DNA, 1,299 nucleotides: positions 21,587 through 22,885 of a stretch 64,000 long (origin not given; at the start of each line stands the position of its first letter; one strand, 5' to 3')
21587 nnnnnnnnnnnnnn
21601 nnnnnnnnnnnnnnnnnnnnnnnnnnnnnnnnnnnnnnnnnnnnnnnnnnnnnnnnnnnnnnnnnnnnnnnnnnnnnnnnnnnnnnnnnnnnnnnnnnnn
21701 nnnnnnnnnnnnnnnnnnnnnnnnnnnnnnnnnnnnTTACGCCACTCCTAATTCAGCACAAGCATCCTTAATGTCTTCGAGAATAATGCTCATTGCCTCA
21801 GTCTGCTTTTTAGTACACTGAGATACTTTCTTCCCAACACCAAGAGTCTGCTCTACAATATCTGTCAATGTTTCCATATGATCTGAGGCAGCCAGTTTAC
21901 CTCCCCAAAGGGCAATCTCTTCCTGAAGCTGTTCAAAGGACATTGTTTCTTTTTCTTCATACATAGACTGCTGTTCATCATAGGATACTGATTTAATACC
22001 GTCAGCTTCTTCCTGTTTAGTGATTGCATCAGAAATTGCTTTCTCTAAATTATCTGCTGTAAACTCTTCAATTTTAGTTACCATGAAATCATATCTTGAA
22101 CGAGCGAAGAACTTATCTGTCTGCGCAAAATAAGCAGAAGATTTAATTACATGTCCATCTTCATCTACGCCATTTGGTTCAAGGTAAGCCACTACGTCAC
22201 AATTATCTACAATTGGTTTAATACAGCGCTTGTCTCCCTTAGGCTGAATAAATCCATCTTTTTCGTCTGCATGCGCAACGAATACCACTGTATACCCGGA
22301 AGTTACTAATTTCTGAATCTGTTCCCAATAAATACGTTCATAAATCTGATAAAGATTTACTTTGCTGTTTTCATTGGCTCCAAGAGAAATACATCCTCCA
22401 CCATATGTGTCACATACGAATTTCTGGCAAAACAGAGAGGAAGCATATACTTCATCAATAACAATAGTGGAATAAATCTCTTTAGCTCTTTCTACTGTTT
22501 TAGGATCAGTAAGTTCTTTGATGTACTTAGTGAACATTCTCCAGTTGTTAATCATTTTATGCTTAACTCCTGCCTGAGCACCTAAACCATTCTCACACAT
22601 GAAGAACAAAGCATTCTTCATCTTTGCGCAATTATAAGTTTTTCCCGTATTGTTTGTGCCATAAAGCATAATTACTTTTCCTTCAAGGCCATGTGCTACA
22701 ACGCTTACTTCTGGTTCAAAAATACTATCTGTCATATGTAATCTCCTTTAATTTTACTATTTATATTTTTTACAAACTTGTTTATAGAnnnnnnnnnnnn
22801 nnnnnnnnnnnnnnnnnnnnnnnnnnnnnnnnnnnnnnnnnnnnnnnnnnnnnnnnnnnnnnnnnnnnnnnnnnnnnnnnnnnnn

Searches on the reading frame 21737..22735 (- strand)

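Call 3: search_protein_families(library=pfam, proteins=[window:21737-22735:-], max_evalue=0.01)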
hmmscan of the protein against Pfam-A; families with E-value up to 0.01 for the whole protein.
window:21737-22735:- (332 aa): 1 family
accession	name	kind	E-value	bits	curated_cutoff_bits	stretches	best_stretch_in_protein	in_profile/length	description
PF13479.12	AAA_24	-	3.9e-26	92.6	27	1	19-215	2-195/195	AAA domain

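Call 4: search_protein_families(library=phrogs, proteins=[window:21737-22735:-], max_evalue=0.001)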
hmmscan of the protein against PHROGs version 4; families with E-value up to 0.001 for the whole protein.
window:21737-22735:- (332 aa): 1 family
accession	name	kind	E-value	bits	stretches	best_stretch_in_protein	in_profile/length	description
phrog_124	-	DNA, RNA and nucleotide metabolism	2e-38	133.8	1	13-323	37-326/382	Sak4-like ssDNA annealing protein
